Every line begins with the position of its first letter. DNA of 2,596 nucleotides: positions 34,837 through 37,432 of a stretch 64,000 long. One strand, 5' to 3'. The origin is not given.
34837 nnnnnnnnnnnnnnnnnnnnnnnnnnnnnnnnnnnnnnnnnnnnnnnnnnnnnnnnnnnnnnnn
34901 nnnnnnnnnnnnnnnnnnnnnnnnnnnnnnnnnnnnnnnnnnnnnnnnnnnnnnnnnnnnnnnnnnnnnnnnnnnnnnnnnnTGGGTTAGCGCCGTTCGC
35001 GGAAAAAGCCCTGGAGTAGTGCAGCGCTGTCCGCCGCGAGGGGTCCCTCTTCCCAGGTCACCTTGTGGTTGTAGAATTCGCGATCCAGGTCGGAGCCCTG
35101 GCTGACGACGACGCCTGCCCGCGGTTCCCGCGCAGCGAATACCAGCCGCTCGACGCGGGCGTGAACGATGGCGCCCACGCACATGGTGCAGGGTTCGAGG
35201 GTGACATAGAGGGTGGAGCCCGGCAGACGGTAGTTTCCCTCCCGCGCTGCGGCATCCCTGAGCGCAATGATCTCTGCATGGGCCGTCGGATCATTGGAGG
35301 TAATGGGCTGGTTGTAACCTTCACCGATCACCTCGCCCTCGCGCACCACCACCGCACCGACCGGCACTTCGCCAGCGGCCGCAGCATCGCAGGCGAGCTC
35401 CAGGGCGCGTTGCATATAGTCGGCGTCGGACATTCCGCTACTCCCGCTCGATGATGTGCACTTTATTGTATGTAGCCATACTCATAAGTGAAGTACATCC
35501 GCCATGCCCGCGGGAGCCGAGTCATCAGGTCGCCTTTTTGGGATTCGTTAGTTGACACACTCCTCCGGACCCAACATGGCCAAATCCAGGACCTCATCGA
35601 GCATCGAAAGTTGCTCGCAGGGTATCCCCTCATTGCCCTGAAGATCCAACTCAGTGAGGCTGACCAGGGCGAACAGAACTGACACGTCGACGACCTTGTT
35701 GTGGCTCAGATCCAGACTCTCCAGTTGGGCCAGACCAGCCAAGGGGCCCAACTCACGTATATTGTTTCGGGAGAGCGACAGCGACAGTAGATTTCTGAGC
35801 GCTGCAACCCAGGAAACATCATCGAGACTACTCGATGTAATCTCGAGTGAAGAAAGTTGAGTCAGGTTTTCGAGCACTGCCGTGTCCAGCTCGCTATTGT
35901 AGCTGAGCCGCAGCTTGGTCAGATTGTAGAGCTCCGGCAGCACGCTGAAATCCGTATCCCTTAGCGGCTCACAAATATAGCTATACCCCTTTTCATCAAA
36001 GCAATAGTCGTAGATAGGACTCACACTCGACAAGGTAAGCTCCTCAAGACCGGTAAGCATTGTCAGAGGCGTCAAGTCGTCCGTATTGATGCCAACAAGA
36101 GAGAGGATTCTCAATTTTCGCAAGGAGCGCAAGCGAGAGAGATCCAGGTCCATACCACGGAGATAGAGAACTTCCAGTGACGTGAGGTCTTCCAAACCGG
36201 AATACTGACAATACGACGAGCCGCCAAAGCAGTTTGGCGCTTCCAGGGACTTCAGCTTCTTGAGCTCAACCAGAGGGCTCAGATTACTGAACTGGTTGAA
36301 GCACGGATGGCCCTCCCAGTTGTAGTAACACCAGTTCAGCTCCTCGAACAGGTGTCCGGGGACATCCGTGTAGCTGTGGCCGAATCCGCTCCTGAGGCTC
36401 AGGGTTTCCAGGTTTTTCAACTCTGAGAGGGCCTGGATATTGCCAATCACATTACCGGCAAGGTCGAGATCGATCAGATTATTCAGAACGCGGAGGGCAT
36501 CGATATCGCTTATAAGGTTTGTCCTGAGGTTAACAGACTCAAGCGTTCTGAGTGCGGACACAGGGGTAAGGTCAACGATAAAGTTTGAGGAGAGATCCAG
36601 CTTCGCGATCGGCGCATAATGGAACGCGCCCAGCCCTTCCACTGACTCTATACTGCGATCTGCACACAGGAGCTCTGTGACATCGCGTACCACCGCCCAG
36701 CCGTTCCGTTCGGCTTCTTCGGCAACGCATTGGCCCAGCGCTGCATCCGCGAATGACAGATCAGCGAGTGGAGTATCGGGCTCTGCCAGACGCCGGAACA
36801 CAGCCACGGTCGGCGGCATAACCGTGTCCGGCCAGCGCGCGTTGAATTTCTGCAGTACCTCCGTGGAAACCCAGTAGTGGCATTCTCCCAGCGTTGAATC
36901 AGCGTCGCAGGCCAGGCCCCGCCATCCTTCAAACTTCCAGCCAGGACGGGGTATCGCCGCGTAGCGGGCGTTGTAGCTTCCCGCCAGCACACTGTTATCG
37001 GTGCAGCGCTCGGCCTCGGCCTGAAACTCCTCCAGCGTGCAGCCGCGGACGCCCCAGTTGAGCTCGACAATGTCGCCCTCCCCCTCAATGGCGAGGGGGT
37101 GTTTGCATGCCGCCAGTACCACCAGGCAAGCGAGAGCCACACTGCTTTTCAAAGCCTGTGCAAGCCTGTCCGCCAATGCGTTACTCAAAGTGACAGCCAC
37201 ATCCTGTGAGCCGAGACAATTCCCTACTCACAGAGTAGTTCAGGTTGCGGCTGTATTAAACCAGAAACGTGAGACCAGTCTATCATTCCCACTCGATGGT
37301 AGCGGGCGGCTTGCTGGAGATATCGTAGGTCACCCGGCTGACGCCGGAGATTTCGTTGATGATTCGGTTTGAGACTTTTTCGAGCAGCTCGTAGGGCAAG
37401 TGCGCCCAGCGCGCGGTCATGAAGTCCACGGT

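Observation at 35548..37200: Low-GC, Cys-capped leucine-rich-repeat lipoprotein inserted between guaA and tadA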

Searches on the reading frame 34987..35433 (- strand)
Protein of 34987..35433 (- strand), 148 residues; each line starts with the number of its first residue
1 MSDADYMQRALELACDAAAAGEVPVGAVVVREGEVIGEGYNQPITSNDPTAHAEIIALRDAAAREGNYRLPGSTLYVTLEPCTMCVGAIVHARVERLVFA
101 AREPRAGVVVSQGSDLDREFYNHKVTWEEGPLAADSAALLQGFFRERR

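Call 4: search_protein_families(library=ncbifam, proteins=[window:34987-35433:-], max_evalue=0.01)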
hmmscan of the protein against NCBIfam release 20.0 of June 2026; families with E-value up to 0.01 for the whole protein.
window:34987-35433:- (148 aa): 5 families
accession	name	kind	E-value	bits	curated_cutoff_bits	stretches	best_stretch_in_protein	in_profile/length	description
NF008113.2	PRK10860.1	equivalog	1.4e-50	171.4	150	1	2-148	6-152/165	tRNA adenosine(34) deaminase TadA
NF008052.0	PRK10786.1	equivalog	6.8e-16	57.9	500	1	1-145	1-140/367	bifunctional diaminohydroxyphosphoribosylaminopyrimidine deaminase/5-amino-6-(5-phosphoribosylamino)uracil reductase RibD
TIGR00326.1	eubact_ribD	equivalog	2e-13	50.3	156.35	1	7-104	1-97/343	bifunctional diaminohydroxyphosphoribosylaminopyrimidine deaminase/5-amino-6-(5-phosphoribosylamino)uracil reductase RibD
NF041025.1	antiphage_deaminase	equivalog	1.7e-07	30.5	400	1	51-99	338-385/437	anti-phage dCTP deaminase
TIGR02571.1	ComEB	equivalog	1.7e-06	28.1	219.45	1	50-100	67-115/151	ComE operon protein 2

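Call 11: find_encoding_contigs(protein=window:34987-35433:-, flank=6000, max_places=6)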
Protein window:34987-35433:- (148 aa): no gene with exactly this product is on record in the collection.

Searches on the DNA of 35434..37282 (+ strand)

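Call 68: search_dna_similar(query=window:35434-37282:+, collection=plasmids, mode=distant, max_rows=5)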
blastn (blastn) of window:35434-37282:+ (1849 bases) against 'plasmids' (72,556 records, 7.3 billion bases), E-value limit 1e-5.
No match.

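Call 69: search_dna_similar(query=window:35434-37282:+, collection=phages, mode=distant, max_rows=5)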
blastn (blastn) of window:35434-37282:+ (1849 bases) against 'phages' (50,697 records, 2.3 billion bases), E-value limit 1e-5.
No match.
